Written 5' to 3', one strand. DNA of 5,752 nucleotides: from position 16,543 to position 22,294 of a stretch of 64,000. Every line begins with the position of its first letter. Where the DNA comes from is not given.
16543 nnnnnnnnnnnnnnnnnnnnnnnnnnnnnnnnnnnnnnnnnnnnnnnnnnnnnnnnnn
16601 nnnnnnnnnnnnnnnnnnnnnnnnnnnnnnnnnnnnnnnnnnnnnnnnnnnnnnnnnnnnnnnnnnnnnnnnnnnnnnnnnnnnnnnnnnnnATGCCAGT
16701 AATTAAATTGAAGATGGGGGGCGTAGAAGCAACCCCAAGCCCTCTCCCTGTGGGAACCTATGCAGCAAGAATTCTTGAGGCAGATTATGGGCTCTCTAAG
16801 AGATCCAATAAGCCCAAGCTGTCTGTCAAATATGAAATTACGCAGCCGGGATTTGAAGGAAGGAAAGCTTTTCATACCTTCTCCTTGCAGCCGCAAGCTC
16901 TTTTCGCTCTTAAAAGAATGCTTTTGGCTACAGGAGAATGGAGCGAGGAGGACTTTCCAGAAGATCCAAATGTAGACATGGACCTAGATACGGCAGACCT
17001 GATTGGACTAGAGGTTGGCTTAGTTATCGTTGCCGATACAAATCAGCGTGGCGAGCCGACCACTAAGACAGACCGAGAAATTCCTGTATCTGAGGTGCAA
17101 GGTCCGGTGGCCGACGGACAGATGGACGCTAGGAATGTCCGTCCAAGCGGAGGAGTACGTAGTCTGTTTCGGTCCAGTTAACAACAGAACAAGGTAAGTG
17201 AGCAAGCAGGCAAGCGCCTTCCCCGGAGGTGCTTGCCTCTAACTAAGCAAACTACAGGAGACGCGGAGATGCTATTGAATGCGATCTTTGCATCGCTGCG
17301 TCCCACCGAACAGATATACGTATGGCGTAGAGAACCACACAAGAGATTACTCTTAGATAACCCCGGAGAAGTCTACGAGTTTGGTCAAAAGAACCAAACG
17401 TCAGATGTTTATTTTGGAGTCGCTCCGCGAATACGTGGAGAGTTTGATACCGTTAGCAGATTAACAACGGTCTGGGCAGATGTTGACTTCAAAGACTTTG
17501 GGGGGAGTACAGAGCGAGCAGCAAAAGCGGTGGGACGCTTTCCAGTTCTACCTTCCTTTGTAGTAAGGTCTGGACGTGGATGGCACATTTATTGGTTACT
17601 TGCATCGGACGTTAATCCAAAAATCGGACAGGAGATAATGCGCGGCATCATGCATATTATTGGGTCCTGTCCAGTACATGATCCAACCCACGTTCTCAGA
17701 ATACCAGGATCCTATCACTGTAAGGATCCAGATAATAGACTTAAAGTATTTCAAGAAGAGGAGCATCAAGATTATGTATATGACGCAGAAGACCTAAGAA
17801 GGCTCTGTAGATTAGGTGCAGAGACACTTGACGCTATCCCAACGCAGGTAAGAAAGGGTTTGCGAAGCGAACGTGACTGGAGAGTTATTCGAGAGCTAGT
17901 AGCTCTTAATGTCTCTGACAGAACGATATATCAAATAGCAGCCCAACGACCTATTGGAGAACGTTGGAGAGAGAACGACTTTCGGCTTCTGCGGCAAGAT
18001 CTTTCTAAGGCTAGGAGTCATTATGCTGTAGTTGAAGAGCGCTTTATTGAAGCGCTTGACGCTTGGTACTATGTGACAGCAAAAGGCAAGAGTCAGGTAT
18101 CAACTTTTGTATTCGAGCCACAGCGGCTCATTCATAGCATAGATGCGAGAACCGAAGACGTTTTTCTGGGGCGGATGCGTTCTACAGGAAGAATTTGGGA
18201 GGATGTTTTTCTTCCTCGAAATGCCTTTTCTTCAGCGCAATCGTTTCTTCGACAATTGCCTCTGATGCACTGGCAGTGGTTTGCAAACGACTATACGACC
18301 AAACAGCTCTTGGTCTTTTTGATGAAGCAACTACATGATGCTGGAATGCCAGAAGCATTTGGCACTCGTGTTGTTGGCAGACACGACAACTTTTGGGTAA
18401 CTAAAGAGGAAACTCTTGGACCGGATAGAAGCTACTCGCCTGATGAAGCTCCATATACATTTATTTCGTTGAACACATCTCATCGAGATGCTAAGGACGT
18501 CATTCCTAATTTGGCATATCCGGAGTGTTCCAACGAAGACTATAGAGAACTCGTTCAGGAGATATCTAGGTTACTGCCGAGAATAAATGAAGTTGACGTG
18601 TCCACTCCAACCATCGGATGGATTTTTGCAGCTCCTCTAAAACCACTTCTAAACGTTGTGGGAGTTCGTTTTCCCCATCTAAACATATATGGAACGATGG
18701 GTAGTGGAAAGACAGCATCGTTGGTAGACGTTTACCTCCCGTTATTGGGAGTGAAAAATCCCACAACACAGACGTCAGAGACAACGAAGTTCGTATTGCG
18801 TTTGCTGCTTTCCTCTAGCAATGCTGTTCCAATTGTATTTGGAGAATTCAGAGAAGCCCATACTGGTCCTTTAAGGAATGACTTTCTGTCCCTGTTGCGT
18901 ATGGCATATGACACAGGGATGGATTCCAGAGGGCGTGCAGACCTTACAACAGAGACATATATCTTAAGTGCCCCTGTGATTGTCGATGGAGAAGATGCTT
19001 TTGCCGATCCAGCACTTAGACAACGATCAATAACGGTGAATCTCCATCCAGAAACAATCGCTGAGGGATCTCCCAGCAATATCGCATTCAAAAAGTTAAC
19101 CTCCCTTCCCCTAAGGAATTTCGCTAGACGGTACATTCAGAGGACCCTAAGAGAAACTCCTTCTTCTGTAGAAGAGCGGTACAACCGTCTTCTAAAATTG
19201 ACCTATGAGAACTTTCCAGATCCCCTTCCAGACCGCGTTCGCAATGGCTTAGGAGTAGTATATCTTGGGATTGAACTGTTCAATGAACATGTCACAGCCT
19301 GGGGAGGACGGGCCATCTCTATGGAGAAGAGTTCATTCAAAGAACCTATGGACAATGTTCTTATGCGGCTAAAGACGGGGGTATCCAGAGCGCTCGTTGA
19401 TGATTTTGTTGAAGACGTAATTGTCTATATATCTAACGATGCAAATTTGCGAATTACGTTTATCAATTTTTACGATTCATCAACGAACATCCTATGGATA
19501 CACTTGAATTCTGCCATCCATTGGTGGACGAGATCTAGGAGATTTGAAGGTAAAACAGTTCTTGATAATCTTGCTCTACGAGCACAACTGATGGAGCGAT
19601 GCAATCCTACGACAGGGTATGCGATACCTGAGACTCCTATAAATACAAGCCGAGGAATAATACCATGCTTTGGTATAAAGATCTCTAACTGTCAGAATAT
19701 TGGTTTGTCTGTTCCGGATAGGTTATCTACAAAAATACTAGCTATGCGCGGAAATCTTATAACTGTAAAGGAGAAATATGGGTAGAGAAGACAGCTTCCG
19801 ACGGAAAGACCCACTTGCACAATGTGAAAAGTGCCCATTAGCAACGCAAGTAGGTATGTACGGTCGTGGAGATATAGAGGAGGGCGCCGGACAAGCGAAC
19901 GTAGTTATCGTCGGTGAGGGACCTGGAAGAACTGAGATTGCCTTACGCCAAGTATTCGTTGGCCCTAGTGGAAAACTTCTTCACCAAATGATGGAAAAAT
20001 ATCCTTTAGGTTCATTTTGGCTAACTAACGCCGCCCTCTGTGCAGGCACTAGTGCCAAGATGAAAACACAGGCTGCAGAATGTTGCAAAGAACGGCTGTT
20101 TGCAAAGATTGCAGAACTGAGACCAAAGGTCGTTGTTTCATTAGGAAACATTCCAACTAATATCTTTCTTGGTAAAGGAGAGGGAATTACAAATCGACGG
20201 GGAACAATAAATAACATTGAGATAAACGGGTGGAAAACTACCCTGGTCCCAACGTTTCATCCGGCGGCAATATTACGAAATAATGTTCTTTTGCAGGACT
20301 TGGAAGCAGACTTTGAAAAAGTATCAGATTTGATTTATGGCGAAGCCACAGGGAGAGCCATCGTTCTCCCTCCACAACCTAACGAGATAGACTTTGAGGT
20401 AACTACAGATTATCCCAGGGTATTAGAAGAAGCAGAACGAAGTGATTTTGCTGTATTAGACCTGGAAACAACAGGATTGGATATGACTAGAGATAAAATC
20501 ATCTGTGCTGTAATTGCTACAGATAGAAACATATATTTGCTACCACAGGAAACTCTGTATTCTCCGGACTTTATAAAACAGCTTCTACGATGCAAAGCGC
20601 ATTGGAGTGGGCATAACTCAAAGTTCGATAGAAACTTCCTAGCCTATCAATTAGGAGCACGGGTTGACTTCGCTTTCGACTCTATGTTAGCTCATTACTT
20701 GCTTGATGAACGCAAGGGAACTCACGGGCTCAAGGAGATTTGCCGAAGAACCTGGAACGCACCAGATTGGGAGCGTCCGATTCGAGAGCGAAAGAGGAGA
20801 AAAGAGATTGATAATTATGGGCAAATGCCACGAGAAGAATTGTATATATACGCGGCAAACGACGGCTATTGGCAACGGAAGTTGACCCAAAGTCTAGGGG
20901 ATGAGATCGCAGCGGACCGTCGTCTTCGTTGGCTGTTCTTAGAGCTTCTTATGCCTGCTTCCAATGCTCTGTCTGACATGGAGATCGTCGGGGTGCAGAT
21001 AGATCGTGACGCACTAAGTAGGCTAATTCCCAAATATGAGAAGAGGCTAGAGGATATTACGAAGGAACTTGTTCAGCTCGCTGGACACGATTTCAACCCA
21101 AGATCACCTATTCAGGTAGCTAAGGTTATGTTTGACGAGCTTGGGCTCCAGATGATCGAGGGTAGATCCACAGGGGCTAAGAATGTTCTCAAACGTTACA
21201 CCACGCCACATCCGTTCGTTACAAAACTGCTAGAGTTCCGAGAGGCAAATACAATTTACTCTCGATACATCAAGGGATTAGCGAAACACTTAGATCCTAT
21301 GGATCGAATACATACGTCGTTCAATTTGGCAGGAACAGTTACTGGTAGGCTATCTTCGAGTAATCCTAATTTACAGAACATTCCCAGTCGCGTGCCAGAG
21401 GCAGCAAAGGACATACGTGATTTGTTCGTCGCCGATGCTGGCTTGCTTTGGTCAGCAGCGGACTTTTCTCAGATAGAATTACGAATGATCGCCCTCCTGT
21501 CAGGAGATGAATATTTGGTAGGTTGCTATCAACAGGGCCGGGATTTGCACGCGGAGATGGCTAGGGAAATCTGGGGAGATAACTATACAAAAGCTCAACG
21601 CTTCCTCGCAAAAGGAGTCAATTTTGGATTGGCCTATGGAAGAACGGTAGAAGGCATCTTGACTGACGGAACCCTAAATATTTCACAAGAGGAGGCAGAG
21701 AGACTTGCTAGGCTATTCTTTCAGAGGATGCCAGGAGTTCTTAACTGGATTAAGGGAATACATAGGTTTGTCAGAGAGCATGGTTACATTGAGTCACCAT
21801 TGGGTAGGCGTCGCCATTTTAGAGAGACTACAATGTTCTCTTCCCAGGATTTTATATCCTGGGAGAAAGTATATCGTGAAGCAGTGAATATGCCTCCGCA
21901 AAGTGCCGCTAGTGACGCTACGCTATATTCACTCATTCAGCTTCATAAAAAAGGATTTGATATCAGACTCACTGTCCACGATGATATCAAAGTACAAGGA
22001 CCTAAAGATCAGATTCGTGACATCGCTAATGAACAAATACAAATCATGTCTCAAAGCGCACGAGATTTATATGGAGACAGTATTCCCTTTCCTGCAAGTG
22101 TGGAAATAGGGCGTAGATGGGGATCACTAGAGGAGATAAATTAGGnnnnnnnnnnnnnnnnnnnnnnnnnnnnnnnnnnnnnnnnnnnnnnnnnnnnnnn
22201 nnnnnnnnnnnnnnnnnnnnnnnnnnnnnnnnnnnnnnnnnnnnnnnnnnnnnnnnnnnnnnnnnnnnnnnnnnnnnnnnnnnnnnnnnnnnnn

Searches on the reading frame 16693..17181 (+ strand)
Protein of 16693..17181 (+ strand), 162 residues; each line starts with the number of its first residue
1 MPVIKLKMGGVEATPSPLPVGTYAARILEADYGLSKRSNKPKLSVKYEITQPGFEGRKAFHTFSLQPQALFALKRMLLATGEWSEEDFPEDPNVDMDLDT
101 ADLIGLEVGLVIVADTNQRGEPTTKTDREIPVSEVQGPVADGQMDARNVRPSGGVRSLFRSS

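Call 72: search_protein_families(library=phrogs, proteins=[window:16693-17181:+], max_evalue=0.001)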
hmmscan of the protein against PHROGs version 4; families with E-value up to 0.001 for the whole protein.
window:16693-17181:+ (162 aa): 2 families
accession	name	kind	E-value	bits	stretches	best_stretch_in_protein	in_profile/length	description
phrog_3724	-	unknown function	3.9e-08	34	1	4-119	8-119/285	-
phrog_14876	-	DNA, RNA and nucleotide metabolism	0.00049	21.1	1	13-143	31-154/183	DNA polymerase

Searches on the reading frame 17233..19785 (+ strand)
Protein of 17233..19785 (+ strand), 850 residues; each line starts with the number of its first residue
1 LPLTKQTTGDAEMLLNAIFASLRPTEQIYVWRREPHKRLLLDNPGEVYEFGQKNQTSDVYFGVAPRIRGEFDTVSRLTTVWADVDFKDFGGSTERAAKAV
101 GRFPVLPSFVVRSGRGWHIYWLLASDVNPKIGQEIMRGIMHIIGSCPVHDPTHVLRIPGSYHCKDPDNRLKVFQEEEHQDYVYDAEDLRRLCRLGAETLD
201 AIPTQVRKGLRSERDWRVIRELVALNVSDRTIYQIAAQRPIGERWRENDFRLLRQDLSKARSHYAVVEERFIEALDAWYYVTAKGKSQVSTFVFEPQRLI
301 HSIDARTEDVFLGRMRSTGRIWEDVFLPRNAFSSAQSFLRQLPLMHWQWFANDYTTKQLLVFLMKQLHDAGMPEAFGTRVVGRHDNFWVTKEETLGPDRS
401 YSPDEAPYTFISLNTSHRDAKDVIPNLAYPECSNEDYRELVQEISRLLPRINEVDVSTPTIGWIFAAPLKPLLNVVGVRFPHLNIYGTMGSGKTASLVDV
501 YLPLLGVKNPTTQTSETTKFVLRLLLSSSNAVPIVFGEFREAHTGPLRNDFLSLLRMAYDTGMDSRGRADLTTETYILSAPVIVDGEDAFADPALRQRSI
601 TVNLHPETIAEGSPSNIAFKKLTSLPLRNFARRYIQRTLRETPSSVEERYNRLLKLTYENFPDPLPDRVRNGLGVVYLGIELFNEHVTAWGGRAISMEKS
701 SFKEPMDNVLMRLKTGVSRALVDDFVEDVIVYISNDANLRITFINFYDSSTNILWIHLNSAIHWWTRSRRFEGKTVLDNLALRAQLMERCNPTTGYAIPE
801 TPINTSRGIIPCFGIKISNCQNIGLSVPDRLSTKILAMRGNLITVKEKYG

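Call 17: search_protein_families(library=pfam, proteins=[window:17233-19785:+], max_evalue=0.001)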
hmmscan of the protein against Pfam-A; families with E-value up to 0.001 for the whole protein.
window:17233-19785:+ (850 aa): 0 families

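Call 72: search_protein_families(library=phrogs, proteins=[window:17233-19785:+], max_evalue=0.001)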
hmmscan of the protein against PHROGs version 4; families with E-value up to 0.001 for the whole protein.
window:17233-19785:+ (850 aa): 6 families
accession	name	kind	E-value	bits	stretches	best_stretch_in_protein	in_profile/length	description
phrog_2478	-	DNA, RNA and nucleotide metabolism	1.1e-08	34.7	1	54-201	51-225/854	DNA polymerase/primase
phrog_26824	-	unknown function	1.3e-07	31.1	1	442-685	458-700/868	-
phrog_3123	-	unknown function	1.5e-05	24.8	1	47-244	54-238/583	-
phrog_10514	-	DNA, RNA and nucleotide metabolism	3.5e-05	23.2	0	47-170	46-166/750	DNA primase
phrog_16345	-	DNA, RNA and nucleotide metabolism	4.1e-05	22.8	1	449-603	555-717/972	primase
phrog_1139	-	DNA, RNA and nucleotide metabolism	0.00065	18.8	1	461-653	529-718/895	DNA primase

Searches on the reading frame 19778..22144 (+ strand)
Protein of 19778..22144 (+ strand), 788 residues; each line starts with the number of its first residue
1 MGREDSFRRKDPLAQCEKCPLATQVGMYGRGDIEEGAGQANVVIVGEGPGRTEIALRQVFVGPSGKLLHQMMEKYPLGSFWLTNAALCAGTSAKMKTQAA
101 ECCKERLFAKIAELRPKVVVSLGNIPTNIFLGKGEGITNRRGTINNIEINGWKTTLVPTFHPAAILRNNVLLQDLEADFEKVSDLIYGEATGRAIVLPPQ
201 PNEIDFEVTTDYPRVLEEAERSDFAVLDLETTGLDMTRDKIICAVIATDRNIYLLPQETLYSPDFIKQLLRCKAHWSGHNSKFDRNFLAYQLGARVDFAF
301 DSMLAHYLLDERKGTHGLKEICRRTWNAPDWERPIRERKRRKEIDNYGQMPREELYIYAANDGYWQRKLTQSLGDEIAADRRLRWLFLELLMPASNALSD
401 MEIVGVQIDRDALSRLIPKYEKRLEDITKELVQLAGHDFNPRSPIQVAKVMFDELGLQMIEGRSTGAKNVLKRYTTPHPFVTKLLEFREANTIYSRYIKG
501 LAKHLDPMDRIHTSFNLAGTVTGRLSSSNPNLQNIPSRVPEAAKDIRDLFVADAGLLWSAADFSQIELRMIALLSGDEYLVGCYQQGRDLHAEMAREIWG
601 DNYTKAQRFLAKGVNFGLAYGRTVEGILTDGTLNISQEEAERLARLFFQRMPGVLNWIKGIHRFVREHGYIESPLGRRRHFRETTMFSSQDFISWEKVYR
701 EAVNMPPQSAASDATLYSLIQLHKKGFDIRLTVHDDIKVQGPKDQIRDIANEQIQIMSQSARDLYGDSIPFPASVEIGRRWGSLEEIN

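Call 17: search_protein_families(library=pfam, proteins=[window:19778-22144:+], max_evalue=0.001)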
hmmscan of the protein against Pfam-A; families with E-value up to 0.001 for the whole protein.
window:19778-22144:+ (788 aa): 3 families
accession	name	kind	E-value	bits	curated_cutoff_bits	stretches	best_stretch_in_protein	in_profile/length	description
PF00476.26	DNA_pol_A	-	3.5e-86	290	34.3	1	411-782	2-380/381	DNA polymerase family A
PF03167.25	UDG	-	1.2e-18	68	24.3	1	35-170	3-126/141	Uracil DNA glycosylase superfamily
PF01612.26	DNA_pol_A_exo1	-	3.4e-14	53.5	23.6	1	223-377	22-172/173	3'-5' exonuclease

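Call 51: search_dna_similar(query=window:19778-22141:+, collection=phages, mode=protein, max_rows=15)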
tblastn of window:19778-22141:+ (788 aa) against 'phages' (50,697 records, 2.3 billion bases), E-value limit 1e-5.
The search stops at 5000 records and this limit was reached: more records match than are counted here, and every count below describes the 5000 best-scoring records only.
Records with a match: at least 5000; places in all: 5009; records where one place covers at least 80% of the query: 386.
Best place of each record, by identity: <60% 5000.
By first word of the organism name: Mycobacterium 1079; Vibrio 608; Salmonella 332; Staphylococcus 332; Microbacterium 317; Bacillus 263; Pseudomonas 257; Klebsiella 253; Escherichia 217; Enterococcus 144; and 114 more.
By host as written in the record: Mycobacterium smegmatis mc2 155 766; - 684; Mycobacterium smegmatis mc#155 149; Microbacterium foliorum NRRL B-24224 138; Microbacterium foliorum NRRL B-24224 SEA 133; Klebsiella pneumoniae 131; Staphylococcus aureus 110; Pseudomonas aeruginosa 99; and 835 more.
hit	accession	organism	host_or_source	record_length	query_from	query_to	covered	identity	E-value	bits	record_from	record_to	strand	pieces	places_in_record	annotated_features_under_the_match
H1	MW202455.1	Caudoviricetes sp.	Manatee Spring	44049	16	782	97%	30.6%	5e-71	260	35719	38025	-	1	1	DNA polymerase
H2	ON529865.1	Brevundimonas phage vB_BpoS-StAshley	Brevundimonas pondensis LVF1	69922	16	782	97%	29.3%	2e-67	249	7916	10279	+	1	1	DNA polymerase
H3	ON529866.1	Brevundimonas phage vB_BpoS-MaInes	Brevundimonas pondensis LVF1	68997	16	782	97%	29.1%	1e-66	247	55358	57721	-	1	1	DNA polymerase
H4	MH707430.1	Bacillus phage BSP7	Bacillus subtilis ATCC 21336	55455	14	788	98%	28.8%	5e-63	299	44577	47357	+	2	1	putative DNA polymerase I | putative DNA polymerase II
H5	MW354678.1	Bacillus phage BSTP12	Bacillus subtilis BSC16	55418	14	788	98%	28.5%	2e-63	297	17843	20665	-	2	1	BSTP12_037: DNA polymerase I | BSTP12_034: putative DNA polymerase | BSTP12_035: hypothetical protein | BSTP12_036: hypothetical protein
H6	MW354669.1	Bacillus phage BSTP5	Bacillus subtilis BSC21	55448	14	788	98%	28.5%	2e-63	297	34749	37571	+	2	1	DNA polymerase I | putative DNA polymerase | hypothetical protein (x2)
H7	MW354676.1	Bacillus phage BSTP8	Bacillus subtilis KCCM12150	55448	14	788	98%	28.5%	2e-63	297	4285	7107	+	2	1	BSTP8_010: DNA polymerase I | BSTP8_013: DNA polymerase I | BSTP8_012: hypothetical protein | BSTP8_011: hypothetical protein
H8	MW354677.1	Bacillus phage BSTP10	Bacillus subtilis KCCM12150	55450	14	788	98%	28.5%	2e-63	297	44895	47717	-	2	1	BSTP10_070: DNA polymerase I | BSTP10_067: putative DNA polymerase | BSTP10_068: hypothetical protein | BSTP10_069: hypothetical protein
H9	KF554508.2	Bacillus phage CP-51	Bacillus cereus HER1399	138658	17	787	98%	28.4%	3e-81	290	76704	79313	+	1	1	putative dna polymerase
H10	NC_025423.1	Bacillus phage CP-51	Bacillus cereus HER1399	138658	17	787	98%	28.4%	3e-81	290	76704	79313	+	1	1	DNA polymerase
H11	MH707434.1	Bacillus phage BSP19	Bacillus subtilis KACC 17797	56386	14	788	98%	28.1%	2e-63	296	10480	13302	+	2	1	putative DNA polymerase I | putative DNA polymerase II | hypothetical protein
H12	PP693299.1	Yersinia phage vB_YenM_P744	Yersinia enterocolitica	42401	9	778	98%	28.1%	2e-56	216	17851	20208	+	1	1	DNA polymerase I | cytidine deaminase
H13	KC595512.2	Bacillus phage JL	Bacillus cereus BGSC 6E1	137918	17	782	97%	28.2%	3e-79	285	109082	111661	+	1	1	DNA polymerase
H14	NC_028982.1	Bacillus phage JL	Bacillus cereus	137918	17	782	97%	28.2%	3e-79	285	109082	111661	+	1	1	DNA polymerase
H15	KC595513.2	Bacillus phage Shanette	Bacillus cereus BGSC 6E1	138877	17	782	97%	28.2%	4e-79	284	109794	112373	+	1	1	DNA polymerase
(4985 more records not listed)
